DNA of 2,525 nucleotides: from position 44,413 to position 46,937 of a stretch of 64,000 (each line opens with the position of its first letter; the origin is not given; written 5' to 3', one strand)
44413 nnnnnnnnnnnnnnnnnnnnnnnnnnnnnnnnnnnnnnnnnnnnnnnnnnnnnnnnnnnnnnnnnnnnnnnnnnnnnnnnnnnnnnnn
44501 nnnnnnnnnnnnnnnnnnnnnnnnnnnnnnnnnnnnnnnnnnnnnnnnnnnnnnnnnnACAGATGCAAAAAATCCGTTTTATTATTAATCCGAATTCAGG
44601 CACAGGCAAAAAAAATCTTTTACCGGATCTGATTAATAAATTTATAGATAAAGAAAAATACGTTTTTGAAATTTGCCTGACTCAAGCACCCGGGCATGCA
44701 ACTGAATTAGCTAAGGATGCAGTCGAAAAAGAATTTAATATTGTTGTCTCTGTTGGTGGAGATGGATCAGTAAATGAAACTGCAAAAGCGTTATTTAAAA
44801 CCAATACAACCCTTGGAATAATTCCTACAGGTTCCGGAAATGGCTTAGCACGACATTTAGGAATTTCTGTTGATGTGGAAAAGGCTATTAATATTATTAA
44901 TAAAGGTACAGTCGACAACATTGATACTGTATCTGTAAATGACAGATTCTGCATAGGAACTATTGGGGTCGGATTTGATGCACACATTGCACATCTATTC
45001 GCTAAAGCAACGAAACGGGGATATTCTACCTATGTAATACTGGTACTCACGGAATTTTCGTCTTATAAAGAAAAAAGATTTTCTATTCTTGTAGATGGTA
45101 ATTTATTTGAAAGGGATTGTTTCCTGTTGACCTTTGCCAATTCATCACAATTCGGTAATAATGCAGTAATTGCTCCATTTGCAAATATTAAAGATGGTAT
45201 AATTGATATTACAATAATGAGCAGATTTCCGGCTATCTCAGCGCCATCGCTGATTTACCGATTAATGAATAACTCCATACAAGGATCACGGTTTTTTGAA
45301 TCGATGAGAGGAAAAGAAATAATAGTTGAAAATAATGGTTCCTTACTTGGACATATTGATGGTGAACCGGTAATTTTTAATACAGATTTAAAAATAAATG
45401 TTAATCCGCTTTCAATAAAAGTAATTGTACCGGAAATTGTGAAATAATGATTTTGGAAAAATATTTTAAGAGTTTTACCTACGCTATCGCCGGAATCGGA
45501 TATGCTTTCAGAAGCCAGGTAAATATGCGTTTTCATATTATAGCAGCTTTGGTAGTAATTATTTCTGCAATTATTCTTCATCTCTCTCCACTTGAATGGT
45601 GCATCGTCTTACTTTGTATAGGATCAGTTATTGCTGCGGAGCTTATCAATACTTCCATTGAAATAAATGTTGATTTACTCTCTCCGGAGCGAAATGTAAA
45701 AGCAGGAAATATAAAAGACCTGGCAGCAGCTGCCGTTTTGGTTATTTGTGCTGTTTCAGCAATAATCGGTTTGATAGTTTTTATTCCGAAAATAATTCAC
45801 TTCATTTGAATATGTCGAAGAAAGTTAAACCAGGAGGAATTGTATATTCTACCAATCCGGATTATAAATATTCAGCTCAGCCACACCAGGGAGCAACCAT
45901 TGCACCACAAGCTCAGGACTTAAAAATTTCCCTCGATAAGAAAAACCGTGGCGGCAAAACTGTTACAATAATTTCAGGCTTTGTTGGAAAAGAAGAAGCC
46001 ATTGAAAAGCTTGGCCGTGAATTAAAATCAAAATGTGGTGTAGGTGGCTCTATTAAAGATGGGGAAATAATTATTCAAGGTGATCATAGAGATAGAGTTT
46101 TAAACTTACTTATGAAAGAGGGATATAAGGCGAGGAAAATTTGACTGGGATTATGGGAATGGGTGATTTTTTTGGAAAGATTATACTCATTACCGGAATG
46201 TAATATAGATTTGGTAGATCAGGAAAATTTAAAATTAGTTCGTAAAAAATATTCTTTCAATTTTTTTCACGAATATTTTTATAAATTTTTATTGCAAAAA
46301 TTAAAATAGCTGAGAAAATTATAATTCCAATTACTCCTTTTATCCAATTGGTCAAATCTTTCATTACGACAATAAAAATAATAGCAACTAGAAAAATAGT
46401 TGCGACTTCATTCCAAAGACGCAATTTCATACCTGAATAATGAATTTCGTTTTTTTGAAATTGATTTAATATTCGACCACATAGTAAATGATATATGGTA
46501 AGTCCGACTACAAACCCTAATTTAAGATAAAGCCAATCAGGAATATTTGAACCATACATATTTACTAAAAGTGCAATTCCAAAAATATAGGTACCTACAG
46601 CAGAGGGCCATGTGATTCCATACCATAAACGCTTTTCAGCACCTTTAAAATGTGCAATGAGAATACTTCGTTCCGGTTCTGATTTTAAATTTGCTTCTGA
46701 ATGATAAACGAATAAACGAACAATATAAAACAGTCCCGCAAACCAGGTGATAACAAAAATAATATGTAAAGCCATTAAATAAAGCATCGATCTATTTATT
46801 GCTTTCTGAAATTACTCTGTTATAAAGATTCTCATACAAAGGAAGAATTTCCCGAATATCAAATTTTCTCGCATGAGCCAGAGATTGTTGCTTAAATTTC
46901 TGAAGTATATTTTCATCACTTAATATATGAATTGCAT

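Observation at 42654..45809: LtaS-family phosphoglycerol-transferase-like gene co-operonic with two different diacylglycerol kinases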

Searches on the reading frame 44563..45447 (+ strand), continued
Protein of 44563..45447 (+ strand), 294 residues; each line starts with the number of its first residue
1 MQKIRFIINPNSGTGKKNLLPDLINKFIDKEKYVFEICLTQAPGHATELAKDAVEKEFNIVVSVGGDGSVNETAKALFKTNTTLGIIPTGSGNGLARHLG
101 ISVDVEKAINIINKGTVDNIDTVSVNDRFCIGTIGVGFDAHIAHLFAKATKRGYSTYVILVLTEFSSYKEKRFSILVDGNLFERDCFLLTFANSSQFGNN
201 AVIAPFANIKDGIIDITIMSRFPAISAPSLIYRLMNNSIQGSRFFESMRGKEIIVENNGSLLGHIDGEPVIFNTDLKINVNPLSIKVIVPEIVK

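Call 92: get_annotated_region(hit=H43, flank=4000)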
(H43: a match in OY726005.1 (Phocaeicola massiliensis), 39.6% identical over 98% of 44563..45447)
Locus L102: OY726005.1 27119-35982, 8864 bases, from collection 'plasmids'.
description: Phocaeicola massiliensis strain Bacteroides massiliensis TSDC17.2-1.1 genome assembly, plasmid: 31
organism: Phocaeicola massiliensis (NCBI taxid 204516)
taxonomy: Bacteria; Bacteroidota; Bacteroidia; Bacteroidales; Bacteroidaceae; Phocaeicola; Phocaeicola massiliensis
host: -; source: -; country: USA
typing (MOB-suite, as given by PLSDB): non-mobilizable
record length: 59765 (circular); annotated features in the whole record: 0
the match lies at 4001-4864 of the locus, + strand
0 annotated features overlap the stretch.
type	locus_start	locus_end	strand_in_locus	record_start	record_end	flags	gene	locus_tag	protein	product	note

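Call 102: search_protein_families(library=padloc, proteins=[window:44563-45447:+], max_evalue=0.001)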
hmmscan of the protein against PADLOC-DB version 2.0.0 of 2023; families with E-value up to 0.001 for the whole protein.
window:44563-45447:+ (294 aa): 0 families

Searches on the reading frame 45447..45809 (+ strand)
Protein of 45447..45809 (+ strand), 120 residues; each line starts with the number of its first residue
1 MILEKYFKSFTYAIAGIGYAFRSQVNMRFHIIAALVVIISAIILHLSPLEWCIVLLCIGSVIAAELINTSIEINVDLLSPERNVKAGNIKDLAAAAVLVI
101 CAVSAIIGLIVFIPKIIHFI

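Call 3: search_protein_families(library=pfam, proteins=[window:45447-45809:+])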
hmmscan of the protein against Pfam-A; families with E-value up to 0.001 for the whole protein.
window:45447-45809:+ (120 aa): 1 family
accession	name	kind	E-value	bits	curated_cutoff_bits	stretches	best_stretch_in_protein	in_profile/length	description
PF01219.24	DAGK_prokar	-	8.3e-33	112.7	22.3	1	12-112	2-102/102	Prokaryotic diacylglycerol kinase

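Call 4: search_protein_families(library=ncbifam, proteins=[window:45447-45809:+])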
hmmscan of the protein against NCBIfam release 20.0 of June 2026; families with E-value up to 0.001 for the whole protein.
window:45447-45809:+ (120 aa): 0 families

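Call 13: search_solved_structures(query=window:45447-45809:+, max_evalue=0.01, show_alignments=1)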
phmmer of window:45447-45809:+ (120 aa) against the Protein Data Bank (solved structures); distinct sequences matched with E-value up to 0.01: 5.
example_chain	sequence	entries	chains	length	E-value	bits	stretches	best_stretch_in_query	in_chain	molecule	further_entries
3ze5_A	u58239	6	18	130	1.9e-06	31.4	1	7-109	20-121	DIACYLGLYCEROL KINASE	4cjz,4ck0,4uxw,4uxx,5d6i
3ze3_A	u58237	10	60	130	2.2e-06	31.2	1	6-109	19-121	DIACYLGLYCEROL KINASE | DIACYLGLYCEROL KINASE-DELTA 7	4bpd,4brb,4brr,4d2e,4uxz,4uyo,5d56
2kdc_A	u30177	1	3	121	3.8e-06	30.4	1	7-109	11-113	Diacylglycerol kinase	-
3ze4_A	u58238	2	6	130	4e-06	30.4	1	6-109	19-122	DIACYLGLYCEROL KINASE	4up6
7dvm_A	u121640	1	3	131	0.0015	22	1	22-107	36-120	Diacylglycerol kinase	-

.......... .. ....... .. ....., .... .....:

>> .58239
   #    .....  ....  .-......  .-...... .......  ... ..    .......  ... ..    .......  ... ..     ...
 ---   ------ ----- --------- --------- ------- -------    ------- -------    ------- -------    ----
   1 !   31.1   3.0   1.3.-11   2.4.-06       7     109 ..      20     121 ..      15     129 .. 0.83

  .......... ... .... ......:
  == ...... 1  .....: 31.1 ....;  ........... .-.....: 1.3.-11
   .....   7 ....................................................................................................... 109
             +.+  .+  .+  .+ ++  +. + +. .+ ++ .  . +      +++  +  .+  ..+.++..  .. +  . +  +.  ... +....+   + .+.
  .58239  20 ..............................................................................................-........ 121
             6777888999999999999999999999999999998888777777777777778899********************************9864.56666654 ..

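Call 59: search_dna_similar(query=window:45447-45809:+, collection=plasmids, mode=protein, max_evalue=0.001, max_rows=40, rows=spread)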
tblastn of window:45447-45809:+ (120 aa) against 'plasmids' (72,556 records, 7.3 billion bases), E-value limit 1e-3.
Records with a match: 9; places in all: 9; records where one place covers at least 80% of the query: 7.
Best place of each record, by identity: <60% 9.
By first word of the organism name: Listeria 2; Phocaeicola 1; Parabacteroides 1; Paenibacillus 1; Staphylococcus 1; Collinsella 1; Acetoanaerobium 1; Bacillus 1.
By predicted mobility (MOB-suite, as given by PLSDB): non-mobilizable 9.
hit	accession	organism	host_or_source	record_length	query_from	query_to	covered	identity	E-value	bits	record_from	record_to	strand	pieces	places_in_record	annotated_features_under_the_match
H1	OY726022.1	Phocaeicola massiliensis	-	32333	3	114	93%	47.3%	2e-12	69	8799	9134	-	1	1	record has no annotation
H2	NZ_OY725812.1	Parabacteroides distasonis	-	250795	3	116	95%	43.9%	4e-8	57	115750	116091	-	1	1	diacylglycerol kinase family protein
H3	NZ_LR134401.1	Listeria monocytogenes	Homo sapiens,Vein blood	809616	4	114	93%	42.3%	1e-6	52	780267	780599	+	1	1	diacylglycerol kinase family protein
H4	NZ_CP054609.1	Paenibacillus cellulosilyticus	cell culture,soil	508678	2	118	98%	39.3%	5e-6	51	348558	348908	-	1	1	diacylglycerol kinase family protein | ybeY: rRNA maturation RNase YbeY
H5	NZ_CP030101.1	Listeria monocytogenes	Environment,water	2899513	4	114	93%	41.4%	1e-6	53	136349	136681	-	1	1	none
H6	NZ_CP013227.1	Staphylococcus aureus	Homo sapiens,blood,USA: Dallas Texas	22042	8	120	94%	37.2%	4e-4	45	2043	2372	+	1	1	diacylglycerol kinase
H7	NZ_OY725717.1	Collinsella aerofaciens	-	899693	5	112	90%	37.0%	8e-6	50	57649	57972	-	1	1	diacylglycerol kinase family protein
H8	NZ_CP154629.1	Acetoanaerobium noterae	cell culture,Sludge of a digestion ...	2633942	2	92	76%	40.4%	3e-4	46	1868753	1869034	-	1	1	none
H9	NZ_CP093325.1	Bacillus sp. N5-665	whole organism,peat soil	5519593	5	89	71%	36.6%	5e-6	51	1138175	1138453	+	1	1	none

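Call 60: get_annotated_region(hit=H4, flank=2500)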
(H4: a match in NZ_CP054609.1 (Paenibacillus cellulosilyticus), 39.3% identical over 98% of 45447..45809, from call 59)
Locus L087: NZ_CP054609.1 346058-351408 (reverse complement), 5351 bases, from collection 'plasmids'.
description: Paenibacillus cellulosilyticus strain KACC 14175 plasmid unnamed1, complete sequence
organism: Paenibacillus cellulosilyticus (NCBI taxid 375489)
taxonomy: Bacteria; Bacillota; Bacilli; Bacillales; Paenibacillaceae; Paenibacillus; Paenibacillus cellulosilyticus
host: -; source: cell culture,soil; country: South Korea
typing (MOB-suite, as given by PLSDB): non-mobilizable
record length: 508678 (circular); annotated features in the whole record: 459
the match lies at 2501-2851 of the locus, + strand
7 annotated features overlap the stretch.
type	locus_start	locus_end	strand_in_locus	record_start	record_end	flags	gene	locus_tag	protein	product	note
CDS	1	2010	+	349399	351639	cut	-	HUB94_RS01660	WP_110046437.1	HDIG domain-containing metalloprotein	-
CDS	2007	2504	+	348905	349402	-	ybeY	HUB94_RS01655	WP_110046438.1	rRNA maturation RNase YbeY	GO:0042254 - ribosome biogenesis [Evidence IEA]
CDS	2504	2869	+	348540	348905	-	-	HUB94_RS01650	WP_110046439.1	diacylglycerol kinase family protein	-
CDS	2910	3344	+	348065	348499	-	-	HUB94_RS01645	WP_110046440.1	cytidine deaminase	GO:0009972 - cytidine deamination [Evidence IEA]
CDS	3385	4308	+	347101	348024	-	era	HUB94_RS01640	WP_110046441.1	GTPase Era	-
CDS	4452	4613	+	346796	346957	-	-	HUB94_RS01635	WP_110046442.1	YqzL family protein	-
CDS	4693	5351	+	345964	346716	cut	recO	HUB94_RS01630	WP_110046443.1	DNA repair protein RecO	GO:0006310 - DNA recombination [Evidence IEA]; GO:0006281 - DNA repair [Evidence IEA]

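Call 64: get_annotated_region(hit=H2, flank=5000)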
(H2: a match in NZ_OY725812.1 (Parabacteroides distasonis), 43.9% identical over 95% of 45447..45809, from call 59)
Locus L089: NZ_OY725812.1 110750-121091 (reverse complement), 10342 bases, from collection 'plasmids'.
description: Parabacteroides distasonis strain Parabacteroides distasonis TSDC17.2-1.1 plasmid 67, complete sequence
organism: Parabacteroides distasonis (NCBI taxid 823)
taxonomy: Bacteria; Bacteroidota; Bacteroidia; Bacteroidales; Tannerellaceae; Parabacteroides; Parabacteroides distasonis
host: -; source: -; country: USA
typing (MOB-suite, as given by PLSDB): non-mobilizable
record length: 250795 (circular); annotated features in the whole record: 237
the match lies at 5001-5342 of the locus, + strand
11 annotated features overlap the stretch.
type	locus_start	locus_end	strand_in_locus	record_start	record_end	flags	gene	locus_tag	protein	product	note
CDS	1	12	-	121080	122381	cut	-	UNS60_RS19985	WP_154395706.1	ATP-binding protein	-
CDS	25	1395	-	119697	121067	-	-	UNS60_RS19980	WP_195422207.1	sigma-54 dependent transcriptional regulator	GO:0006355 - regulation of DNA-templated transcription [Evidence IEA]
CDS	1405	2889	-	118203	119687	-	-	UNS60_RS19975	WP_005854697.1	TolC family protein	GO:0055085 - transmembrane transport [Evidence IEA]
CDS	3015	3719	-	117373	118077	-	-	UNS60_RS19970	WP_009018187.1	LytTR family DNA-binding domain-containing protein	-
CDS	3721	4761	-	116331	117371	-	-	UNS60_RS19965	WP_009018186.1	histidine kinase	GO:0000160 - phosphorelay signal transduction system [Evidence IEA]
CDS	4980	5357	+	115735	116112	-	-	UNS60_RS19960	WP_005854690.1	diacylglycerol kinase family protein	-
CDS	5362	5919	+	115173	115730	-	-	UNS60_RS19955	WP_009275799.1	phosphatase PAP2 family protein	-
CDS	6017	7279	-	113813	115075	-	-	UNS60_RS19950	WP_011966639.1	FtsX-like permease family protein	-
CDS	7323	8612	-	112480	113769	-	-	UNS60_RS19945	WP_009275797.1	ABC transporter permease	-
CDS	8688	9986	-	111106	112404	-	-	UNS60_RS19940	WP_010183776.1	FtsX-like permease family protein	-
CDS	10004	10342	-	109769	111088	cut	-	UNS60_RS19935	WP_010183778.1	ABC transporter permease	-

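Call 102: search_protein_families(library=padloc, proteins=[window:45447-45809:+], max_evalue=0.001)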
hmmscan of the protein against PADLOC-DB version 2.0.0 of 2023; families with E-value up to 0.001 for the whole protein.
window:45447-45809:+ (120 aa): 0 families

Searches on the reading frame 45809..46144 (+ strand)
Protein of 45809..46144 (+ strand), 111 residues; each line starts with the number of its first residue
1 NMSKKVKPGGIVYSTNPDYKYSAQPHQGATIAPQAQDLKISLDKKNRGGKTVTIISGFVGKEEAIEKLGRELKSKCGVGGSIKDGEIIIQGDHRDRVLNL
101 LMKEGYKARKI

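Call 3: search_protein_families(library=pfam, proteins=[window:45809-46144:+])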
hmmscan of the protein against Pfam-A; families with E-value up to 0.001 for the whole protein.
window:45809-46144:+ (111 aa): 1 family
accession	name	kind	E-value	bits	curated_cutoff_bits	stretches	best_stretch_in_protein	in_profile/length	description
PF01253.27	SUI1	-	2.3e-21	76.5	25.5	1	35-107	2-77/77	Translation initiation factor SUI1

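Call 4: search_protein_families(library=ncbifam, proteins=[window:45809-46144:+])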
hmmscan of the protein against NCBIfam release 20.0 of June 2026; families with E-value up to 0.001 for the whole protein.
window:45809-46144:+ (111 aa): 7 families
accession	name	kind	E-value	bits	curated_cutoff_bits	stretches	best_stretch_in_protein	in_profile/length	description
NF005669.0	PRK07451.1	equivalog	3.2e-27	95.2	122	1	4-109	6-112/116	translation initiation factor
TIGR01158.1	SUI1_rel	equivalog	1.1e-26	92.9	111.65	1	26-110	15-99/102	stress response translation initiation inhibitor YciH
NF005297.0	PRK06824.1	equivalog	5.2e-24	84.5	145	1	6-110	7-118/121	translation initiation factor Sui1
NF002096.0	PRK00939.1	subfamily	3e-21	75.6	98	1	31-111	20-99/102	stress response translation initiation inhibitor YciH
NF006536.0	PRK09019.1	equivalog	9e-20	70.8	142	1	11-109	8-104/108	stress response translation initiation inhibitor YciH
TIGR01159.1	DRP1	subfamily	0.00027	21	118.15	1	36-102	83-153/168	density-regulated protein DRP1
TIGR01160.1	SUI1_MOF2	equivalog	0.00043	20.8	143.9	1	34-106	24-99/110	translation initiation factor SUI1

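Call 102: search_protein_families(library=padloc, proteins=[window:45812-46144:+], max_evalue=0.001)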
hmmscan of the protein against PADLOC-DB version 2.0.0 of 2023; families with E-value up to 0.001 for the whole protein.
window:45812-46144:+ (110 aa): 0 families

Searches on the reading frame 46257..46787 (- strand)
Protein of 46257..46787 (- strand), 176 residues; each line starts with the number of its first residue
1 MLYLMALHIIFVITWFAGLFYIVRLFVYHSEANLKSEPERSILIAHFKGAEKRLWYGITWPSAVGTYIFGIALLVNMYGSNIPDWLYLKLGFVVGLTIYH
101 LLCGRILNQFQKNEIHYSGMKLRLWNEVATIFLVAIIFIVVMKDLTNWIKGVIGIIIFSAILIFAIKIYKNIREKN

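Call 3: search_protein_families(library=pfam, proteins=[window:46257-46787:-])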
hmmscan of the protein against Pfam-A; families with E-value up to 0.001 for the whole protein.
window:46257-46787:- (176 aa): 2 families
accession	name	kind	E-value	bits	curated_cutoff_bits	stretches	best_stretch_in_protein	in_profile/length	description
PF03653.18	UPF0093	-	3.1e-38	131.7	34.2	1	2-144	6-145/146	Uncharacterised protein family (UPF0093)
PF05425.18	CopD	-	2.6e-05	25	32.1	1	57-142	9-104/105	Copper resistance protein D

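Call 4: search_protein_families(library=ncbifam, proteins=[window:46257-46787:-])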
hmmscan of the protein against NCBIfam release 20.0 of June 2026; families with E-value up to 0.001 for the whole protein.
window:46257-46787:- (176 aa): 1 family
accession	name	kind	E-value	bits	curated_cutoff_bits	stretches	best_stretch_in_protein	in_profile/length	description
TIGR00701.1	TIGR00701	equivalog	7e-32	110.5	138.05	1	2-145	3-141/142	protoporphyrinogen oxidase HemJ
